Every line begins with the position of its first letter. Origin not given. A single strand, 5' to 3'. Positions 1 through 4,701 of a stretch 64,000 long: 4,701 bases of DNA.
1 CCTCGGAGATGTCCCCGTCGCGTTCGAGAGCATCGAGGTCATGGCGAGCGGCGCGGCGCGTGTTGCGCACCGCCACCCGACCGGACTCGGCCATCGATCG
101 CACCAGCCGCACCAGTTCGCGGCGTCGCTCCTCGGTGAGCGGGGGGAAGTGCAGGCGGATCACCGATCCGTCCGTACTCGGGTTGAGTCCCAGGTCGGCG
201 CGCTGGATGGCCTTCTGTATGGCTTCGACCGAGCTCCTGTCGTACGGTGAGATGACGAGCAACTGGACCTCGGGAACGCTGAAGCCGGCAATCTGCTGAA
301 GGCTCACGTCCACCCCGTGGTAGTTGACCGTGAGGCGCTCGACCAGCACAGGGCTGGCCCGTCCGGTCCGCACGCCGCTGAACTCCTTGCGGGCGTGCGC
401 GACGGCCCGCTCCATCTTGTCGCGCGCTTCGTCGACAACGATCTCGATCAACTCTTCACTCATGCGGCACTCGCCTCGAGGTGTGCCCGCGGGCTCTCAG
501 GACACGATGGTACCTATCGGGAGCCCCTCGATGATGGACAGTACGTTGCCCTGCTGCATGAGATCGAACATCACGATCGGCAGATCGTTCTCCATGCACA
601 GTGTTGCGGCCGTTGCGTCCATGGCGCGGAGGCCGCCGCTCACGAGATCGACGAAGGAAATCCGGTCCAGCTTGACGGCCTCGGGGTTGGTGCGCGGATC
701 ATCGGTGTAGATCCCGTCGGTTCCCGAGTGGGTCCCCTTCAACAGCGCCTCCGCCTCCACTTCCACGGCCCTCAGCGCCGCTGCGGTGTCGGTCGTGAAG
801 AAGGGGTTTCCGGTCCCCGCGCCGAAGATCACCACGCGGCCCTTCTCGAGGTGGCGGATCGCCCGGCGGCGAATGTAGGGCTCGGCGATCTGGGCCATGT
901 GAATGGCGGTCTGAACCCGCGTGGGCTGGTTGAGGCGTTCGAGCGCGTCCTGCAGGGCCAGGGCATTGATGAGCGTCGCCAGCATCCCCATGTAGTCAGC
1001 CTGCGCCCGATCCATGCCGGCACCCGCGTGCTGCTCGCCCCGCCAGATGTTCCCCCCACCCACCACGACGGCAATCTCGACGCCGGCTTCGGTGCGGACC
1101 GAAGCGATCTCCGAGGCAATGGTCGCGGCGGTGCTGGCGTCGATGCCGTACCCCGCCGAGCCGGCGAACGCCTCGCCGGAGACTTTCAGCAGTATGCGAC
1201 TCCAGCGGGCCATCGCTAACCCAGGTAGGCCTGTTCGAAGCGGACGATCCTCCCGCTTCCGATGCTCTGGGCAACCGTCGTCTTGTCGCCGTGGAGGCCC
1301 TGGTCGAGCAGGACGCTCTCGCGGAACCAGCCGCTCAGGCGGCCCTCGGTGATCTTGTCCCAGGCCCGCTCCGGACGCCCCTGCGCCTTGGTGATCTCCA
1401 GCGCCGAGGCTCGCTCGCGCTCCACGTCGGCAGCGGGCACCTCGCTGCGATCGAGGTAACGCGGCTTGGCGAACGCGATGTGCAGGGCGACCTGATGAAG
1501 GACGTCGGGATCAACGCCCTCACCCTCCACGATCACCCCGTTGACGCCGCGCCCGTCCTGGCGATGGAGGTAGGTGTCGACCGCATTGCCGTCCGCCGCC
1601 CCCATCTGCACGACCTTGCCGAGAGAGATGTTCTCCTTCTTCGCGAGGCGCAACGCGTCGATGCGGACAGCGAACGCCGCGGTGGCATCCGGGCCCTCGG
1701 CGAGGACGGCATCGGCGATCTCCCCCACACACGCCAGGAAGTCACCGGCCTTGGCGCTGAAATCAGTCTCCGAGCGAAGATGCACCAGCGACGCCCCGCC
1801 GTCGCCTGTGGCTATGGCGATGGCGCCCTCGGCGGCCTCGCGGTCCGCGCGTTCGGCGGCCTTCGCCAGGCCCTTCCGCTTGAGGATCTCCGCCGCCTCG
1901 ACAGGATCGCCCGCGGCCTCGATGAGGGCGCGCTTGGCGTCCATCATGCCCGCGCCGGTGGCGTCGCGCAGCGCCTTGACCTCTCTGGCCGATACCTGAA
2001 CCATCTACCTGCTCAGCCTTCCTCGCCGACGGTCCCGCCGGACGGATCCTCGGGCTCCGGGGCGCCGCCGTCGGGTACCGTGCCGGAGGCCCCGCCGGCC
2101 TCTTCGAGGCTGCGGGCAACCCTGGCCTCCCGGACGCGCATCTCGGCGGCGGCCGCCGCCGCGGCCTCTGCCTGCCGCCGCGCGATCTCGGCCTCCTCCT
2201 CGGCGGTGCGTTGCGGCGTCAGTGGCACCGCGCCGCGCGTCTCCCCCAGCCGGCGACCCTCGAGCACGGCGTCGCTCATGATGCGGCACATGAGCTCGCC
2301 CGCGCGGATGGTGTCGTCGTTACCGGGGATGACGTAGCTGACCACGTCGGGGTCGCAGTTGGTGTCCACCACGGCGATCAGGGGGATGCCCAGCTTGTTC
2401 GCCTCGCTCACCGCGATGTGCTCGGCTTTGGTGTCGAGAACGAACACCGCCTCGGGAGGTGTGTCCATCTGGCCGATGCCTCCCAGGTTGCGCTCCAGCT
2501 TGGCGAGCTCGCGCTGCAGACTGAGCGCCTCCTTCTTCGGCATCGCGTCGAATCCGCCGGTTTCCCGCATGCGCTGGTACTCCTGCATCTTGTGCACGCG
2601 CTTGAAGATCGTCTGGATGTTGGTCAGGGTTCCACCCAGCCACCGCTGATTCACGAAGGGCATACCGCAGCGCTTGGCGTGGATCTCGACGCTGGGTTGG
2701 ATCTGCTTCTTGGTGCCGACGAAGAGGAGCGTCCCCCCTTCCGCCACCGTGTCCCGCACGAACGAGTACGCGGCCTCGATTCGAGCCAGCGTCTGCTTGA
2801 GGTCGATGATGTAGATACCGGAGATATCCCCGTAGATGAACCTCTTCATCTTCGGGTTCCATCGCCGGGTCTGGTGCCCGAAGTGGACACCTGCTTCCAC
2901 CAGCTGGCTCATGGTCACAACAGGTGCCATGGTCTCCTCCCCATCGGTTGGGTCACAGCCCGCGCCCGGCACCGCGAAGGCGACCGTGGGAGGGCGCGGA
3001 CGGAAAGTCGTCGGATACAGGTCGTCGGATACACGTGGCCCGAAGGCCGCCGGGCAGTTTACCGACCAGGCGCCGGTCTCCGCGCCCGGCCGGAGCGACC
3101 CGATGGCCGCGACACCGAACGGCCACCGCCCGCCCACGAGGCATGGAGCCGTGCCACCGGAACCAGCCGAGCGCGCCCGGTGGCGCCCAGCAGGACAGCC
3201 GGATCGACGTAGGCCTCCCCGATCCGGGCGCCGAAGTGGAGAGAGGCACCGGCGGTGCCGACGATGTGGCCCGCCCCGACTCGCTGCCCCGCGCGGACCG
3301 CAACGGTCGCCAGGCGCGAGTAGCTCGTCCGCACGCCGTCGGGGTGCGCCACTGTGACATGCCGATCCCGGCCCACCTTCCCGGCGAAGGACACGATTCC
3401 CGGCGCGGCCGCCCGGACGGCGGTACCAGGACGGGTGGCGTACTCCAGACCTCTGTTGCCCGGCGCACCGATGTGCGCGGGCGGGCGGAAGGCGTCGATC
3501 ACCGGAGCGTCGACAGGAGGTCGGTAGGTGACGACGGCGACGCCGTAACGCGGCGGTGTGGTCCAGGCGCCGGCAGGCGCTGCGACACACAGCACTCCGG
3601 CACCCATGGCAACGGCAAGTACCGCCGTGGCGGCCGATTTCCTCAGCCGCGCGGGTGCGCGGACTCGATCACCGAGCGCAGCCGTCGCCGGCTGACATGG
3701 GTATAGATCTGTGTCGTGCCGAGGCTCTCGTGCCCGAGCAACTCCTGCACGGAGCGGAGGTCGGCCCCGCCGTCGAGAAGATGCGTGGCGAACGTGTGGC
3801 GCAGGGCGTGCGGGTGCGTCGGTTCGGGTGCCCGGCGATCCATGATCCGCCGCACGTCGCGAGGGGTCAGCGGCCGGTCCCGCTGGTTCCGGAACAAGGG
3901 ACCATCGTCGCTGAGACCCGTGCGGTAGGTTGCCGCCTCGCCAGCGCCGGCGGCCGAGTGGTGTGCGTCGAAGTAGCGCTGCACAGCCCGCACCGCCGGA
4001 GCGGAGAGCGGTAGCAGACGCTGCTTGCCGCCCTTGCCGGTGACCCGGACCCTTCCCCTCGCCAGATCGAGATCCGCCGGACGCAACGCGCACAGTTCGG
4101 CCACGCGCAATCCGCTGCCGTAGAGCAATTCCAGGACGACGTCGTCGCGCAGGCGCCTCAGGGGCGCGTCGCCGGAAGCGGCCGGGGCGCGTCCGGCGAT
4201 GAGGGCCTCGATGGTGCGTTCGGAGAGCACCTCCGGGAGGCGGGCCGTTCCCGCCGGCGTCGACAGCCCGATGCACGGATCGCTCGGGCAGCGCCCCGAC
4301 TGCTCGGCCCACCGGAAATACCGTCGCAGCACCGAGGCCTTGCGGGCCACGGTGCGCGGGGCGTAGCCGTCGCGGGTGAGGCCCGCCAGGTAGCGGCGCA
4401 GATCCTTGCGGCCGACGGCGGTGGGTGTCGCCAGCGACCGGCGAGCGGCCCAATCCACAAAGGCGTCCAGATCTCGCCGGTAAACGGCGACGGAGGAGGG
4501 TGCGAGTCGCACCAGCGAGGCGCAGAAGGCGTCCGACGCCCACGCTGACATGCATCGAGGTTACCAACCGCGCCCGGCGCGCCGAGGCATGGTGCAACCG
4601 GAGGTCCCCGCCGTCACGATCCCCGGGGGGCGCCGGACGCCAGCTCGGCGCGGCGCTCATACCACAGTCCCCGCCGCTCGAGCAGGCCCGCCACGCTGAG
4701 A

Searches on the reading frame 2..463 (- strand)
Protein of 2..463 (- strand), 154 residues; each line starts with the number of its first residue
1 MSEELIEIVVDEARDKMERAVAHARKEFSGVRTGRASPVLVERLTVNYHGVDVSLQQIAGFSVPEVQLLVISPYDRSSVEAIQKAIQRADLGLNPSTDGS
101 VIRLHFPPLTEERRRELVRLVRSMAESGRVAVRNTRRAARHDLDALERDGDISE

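Call 22: search_protein_families(library=pfam, proteins=[window:2-463:-], max_evalue=0.001)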
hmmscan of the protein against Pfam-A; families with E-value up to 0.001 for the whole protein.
window:2-463:- (154 aa): 1 family
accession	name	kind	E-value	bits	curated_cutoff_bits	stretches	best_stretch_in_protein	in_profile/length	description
PF01765.24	RRF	-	8.7e-45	152.9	29.7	1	25-154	2-131/164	Ribosome recycling factor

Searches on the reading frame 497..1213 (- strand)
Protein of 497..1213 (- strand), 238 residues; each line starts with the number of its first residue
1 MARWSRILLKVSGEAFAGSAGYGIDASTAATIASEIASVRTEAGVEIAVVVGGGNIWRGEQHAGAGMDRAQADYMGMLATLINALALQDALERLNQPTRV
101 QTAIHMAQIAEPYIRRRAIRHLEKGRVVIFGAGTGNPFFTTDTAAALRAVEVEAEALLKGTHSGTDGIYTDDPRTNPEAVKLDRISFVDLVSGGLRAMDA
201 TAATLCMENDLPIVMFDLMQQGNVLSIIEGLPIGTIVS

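Call 22: search_protein_families(library=pfam, proteins=[window:497-1213:-], max_evalue=0.001)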
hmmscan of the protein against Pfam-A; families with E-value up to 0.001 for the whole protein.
window:497-1213:- (238 aa): 1 family
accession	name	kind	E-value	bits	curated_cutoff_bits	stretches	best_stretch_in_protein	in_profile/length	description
PF00696.33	AA_kinase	-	1.1e-29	104.3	24.9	1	6-216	2-233/234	Amino acid kinase family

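Call 68: find_encoding_contigs(protein=window:497-1213:-, flank=10000, max_places=1)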
Protein window:497-1213:- (238 aa): 3 contigs read that carry it; 1 place shown.
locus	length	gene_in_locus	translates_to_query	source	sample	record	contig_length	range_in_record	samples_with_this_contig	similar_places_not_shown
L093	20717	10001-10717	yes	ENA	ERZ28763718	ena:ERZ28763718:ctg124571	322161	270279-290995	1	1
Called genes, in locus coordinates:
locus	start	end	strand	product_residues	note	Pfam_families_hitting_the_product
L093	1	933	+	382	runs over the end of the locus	PF00155:Aminotran_1_2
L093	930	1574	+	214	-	PF13500:AAA_26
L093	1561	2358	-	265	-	PF13622:4HBT_3, PF03061:4HBT (faint), PF20789:4HBT_3C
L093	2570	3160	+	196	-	PF00156:Pribosyltran (weak)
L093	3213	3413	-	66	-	PF27609:Rv1322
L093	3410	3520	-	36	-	-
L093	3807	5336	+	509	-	PF13541:ChlI, PF01078:Mg_chelatase, PF00158:Sigma54_activat (faint), PF00493:MCM (faint), PF07728:AAA_5, PF13335:Mg_chelatase_C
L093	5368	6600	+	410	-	PF02481:DNA_processg_A, PF17782:WHD_DprA (faint)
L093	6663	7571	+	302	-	PF02899:Phage_int_SAM_1, PF13495:Phage_int_SAM_4 (weak), PF00589:Phage_integrase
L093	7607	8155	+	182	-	PF01551:Peptidase_M23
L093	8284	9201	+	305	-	PF00318:Ribosomal_S2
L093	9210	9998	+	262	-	PF00889:EF_TS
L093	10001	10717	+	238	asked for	PF00696:AA_kinase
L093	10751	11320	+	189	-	PF01765:RRF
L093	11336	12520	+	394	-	PF01148:CTP_transf_1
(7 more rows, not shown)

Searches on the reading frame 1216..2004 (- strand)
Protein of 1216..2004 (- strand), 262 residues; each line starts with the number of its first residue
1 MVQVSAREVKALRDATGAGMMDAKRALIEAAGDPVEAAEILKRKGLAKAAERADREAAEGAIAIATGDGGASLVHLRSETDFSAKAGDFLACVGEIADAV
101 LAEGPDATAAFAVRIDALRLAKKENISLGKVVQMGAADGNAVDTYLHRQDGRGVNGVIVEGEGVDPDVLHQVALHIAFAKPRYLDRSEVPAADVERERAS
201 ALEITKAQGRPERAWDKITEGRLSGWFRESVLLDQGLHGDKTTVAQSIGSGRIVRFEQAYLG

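Call 22: search_protein_families(library=pfam, proteins=[window:1216-2004:-], max_evalue=0.001)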
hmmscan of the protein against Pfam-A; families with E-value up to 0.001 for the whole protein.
window:1216-2004:- (262 aa): 1 family
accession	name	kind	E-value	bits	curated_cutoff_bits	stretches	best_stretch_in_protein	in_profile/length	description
PF00889.24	EF_TS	-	2.7e-31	109.2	27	1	71-249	1-188/204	Elongation factor TS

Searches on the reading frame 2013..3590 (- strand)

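Call 22: search_protein_families(library=pfam, proteins=[window:2013-3590:-], max_evalue=0.001)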
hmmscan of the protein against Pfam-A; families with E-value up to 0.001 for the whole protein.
window:2013-3590:- (525 aa): 1 family
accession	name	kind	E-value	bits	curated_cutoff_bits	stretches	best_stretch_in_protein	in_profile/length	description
PF00318.25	Ribosomal_S2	-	6.7e-92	307.1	26.1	1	230-445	1-216/216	Ribosomal protein S2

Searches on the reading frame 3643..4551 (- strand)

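Call 22: search_protein_families(library=pfam, proteins=[window:3643-4551:-], max_evalue=0.001)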
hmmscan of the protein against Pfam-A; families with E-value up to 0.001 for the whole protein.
window:3643-4551:- (302 aa): 3 families
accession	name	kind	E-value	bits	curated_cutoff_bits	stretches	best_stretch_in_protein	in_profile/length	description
PF00589.27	Phage_integrase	-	2.6e-37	128.7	27.1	1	133-288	21-170/172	Phage integrase family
PF02899.23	Phage_int_SAM_1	-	1.1e-12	48.5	22.3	1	16-84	14-81/83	Phage integrase, N-terminal SAM-like domain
PF13495.12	Phage_int_SAM_4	-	1.4e-05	25.9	27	1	15-84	13-80/85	Phage integrase, N-terminal SAM-like domain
